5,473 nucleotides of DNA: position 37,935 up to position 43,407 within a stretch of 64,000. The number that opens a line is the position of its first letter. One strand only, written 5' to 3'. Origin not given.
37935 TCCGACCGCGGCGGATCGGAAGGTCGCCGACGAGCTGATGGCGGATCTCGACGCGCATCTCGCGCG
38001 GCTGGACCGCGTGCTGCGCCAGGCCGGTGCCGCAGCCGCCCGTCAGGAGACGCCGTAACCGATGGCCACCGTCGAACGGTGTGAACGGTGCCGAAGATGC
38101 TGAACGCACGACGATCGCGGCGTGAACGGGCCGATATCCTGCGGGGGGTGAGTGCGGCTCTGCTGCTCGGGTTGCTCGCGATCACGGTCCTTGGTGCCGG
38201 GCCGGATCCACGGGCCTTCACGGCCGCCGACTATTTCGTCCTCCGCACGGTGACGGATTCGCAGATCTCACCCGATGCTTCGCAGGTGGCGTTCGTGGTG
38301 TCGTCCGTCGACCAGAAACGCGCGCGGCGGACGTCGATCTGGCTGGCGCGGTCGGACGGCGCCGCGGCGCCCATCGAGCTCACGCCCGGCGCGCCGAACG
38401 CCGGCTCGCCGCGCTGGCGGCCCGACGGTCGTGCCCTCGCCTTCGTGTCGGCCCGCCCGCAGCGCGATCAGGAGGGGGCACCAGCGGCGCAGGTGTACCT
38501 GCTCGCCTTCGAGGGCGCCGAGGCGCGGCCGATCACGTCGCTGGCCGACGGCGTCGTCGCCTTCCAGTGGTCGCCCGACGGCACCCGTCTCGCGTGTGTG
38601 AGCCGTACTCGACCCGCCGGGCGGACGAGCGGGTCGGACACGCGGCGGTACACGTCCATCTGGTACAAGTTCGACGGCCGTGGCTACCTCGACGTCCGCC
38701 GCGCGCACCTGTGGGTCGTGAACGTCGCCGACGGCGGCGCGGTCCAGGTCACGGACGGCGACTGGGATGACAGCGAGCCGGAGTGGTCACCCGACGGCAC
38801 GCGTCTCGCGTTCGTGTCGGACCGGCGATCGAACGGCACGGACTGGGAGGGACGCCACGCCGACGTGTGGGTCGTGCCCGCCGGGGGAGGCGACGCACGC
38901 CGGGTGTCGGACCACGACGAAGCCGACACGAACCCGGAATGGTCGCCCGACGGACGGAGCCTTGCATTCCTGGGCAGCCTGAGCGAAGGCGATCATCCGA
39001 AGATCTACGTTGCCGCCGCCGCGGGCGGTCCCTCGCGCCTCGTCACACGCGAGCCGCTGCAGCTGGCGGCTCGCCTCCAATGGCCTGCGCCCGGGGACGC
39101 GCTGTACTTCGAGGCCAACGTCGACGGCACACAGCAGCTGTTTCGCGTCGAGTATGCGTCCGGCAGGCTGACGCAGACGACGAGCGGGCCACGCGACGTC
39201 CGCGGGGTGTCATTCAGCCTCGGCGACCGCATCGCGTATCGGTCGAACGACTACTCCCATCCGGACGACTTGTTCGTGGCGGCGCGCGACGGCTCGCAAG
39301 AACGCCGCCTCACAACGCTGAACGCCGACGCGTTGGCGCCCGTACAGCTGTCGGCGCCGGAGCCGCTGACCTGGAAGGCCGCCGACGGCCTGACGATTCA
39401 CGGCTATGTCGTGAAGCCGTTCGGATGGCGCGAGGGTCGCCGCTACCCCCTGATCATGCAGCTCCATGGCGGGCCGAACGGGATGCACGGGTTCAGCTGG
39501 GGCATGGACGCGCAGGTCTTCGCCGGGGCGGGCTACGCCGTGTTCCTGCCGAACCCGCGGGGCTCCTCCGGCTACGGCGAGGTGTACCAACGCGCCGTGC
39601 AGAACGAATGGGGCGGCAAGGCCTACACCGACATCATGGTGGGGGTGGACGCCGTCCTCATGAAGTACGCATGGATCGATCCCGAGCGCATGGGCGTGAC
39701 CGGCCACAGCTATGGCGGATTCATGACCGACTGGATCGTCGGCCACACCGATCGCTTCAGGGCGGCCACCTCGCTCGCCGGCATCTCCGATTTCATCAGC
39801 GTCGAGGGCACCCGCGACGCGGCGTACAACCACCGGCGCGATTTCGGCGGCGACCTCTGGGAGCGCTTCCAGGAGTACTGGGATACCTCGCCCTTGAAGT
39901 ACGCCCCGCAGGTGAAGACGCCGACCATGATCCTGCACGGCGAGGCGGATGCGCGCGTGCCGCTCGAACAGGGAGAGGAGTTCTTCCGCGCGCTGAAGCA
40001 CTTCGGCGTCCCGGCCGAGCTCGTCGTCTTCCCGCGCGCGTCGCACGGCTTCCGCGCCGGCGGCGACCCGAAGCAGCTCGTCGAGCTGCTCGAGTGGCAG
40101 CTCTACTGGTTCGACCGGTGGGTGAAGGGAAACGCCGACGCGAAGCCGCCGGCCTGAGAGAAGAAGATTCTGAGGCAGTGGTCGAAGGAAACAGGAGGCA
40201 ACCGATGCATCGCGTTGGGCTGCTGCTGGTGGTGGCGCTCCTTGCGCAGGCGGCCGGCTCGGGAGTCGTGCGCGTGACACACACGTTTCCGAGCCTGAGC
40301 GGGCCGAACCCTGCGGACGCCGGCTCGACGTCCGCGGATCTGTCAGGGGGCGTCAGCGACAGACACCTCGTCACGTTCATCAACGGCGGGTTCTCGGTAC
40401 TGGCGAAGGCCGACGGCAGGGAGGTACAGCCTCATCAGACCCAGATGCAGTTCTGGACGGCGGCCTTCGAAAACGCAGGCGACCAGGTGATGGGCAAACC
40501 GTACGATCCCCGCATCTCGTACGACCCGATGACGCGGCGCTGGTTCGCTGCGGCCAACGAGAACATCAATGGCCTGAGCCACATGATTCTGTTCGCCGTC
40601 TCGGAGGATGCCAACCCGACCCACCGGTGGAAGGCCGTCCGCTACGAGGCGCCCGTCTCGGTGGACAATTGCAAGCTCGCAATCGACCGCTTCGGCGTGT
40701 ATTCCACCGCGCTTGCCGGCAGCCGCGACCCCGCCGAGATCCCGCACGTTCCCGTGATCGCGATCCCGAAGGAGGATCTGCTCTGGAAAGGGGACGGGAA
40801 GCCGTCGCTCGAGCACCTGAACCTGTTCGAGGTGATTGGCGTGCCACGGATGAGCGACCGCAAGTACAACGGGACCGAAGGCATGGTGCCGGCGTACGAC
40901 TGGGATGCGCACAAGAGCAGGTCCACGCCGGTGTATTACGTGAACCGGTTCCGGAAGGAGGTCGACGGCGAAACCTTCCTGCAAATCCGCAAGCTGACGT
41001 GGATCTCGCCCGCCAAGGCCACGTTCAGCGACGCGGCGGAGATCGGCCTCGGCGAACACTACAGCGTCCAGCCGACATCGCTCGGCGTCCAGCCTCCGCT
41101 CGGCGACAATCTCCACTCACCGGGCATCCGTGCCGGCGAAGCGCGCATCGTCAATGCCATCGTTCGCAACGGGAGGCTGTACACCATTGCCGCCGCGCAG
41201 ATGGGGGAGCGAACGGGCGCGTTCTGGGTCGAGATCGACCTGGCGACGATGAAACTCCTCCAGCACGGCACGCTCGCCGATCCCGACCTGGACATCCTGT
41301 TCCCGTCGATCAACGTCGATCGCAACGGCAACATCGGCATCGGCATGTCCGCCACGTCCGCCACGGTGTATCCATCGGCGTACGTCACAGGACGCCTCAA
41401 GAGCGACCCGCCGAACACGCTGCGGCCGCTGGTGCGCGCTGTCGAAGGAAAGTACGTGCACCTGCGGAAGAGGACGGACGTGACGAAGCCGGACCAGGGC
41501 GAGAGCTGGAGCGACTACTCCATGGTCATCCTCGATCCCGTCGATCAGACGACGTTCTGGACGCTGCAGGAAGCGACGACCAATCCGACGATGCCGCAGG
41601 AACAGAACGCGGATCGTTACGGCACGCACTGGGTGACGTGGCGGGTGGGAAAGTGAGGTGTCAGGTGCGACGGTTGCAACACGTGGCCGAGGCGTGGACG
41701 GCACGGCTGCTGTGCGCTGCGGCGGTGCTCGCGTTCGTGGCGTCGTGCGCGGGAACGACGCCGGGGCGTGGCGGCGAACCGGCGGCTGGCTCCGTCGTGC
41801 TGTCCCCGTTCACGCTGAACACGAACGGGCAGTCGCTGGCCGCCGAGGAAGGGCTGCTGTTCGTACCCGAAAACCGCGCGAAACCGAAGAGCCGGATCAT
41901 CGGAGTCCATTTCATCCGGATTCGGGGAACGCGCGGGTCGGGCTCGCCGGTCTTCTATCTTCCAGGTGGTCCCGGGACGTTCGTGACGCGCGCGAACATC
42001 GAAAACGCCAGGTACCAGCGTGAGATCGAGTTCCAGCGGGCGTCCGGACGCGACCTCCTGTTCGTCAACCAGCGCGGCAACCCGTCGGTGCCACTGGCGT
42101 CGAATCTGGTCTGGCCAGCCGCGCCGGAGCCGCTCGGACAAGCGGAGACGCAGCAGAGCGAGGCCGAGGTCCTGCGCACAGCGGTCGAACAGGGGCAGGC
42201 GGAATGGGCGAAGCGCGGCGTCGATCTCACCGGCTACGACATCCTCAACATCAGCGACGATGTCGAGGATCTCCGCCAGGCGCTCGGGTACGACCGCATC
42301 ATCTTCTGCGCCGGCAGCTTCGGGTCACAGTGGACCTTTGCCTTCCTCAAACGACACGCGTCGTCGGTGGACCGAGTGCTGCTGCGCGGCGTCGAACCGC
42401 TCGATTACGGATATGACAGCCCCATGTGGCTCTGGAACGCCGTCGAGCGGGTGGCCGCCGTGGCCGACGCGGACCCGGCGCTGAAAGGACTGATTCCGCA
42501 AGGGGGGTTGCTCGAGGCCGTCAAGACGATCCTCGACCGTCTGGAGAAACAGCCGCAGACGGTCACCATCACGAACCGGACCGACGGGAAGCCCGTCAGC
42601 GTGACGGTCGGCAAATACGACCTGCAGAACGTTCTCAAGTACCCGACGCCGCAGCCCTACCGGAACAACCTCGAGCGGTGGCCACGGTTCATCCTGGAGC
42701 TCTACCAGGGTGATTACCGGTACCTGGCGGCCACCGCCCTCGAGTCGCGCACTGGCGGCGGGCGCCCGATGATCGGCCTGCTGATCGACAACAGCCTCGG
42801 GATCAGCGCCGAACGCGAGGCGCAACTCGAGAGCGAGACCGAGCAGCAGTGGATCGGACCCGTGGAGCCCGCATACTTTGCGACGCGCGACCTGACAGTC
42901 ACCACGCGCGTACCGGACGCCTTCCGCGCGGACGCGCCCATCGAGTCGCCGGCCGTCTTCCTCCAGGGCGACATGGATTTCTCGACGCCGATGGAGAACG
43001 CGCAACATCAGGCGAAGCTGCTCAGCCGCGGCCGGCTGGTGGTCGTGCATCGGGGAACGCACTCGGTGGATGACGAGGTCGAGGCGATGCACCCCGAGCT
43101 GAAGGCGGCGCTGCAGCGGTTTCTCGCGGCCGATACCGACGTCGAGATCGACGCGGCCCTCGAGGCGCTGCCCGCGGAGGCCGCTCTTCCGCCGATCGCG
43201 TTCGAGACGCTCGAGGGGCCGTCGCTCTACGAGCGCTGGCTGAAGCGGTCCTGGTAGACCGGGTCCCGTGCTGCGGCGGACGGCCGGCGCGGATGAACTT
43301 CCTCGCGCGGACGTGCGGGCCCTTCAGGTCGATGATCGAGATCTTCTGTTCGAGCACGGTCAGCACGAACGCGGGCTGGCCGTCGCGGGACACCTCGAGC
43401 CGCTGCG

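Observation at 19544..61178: Recurrent AT-rich box (core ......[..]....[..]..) marks the 5' regions of the accessory operons: candidate shared promoter/operator of a regulon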

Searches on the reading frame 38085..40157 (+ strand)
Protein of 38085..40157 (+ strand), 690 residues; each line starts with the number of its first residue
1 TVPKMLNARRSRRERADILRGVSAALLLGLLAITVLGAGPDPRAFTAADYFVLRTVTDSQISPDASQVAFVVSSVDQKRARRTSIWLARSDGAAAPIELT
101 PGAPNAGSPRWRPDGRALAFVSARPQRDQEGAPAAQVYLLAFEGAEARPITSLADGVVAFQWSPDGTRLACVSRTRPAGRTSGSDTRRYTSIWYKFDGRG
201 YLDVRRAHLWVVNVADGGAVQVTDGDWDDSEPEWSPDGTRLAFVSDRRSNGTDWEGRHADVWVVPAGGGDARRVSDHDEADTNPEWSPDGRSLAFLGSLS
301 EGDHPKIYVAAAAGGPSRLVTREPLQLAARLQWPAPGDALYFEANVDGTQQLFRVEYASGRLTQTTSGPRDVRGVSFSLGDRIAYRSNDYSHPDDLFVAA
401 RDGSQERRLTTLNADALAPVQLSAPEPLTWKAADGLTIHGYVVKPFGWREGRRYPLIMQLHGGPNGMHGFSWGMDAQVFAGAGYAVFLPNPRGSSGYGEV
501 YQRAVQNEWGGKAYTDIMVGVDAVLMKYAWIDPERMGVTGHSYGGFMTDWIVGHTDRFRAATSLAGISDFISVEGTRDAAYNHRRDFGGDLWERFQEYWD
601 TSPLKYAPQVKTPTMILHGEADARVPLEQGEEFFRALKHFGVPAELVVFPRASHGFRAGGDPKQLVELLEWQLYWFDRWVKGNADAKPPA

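Call 8: search_protein_families(library=pfam, proteins=[window:38085-40157:+])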
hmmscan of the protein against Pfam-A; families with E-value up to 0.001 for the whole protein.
window:38085-40157:+ (690 aa): 8 families
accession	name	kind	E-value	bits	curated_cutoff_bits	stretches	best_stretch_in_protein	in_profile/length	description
PF00326.27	Peptidase_S9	-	1.4e-51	175.4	22.6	1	475-681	6-211/213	Prolyl oligopeptidase family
PF07676.18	PD40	-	1.3e-21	76.4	20.9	3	223-251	5-32/38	WD40-like Beta Propeller Repeat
PF00930.27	DPPIV_N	-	6.6e-11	42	22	0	206-246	22-62/354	Dipeptidyl peptidase IV (DPP IV) N-terminal region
PF01738.24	DLH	-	1e-09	38.8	21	1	477-662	35-194/217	Dienelactone hydrolase family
PF20434.5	BD-FAE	-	4.8e-08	33.2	26.8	1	557-637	132-215/215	BD-FAE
PF00561.26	Abhydrolase_1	-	4.7e-06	26.9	25.8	0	455-572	1-108/245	alpha/beta hydrolase fold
PF05448.18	AXE1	-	8.7e-06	25.1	21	0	428-548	59-190/321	Acetyl xylan esterase (AXE1)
PF12146.15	Hydrolase_4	-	6e-05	22.9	27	0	606-655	186-233/239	Serine aminopeptidase, S33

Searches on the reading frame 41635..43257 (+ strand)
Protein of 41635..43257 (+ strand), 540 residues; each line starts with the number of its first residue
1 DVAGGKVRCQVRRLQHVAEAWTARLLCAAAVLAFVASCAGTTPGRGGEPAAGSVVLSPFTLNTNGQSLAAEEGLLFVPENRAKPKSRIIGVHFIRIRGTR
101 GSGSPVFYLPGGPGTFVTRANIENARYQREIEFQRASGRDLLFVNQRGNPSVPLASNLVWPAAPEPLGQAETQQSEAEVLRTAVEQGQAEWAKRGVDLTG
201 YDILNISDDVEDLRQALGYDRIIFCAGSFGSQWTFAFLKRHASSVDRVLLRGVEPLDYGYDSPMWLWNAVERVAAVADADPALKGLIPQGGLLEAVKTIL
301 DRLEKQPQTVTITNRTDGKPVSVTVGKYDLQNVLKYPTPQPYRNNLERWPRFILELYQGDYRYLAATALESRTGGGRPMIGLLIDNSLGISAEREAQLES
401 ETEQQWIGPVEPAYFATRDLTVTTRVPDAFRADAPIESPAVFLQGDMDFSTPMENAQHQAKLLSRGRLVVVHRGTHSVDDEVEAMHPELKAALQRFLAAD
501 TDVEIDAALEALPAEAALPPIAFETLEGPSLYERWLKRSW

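Call 8: search_protein_families(library=pfam, proteins=[window:41635-43257:+])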
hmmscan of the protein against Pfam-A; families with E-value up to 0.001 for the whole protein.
window:41635-43257:+ (540 aa): 2 families
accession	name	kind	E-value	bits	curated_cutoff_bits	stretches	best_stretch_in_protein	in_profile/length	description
PF00561.26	Abhydrolase_1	-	2.9e-08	34.1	25.8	1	191-471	47-233/245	alpha/beta hydrolase fold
PF08386.16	Abhydrolase_4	-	0.00029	21.3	21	0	427-478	24-75/103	TAP-like protein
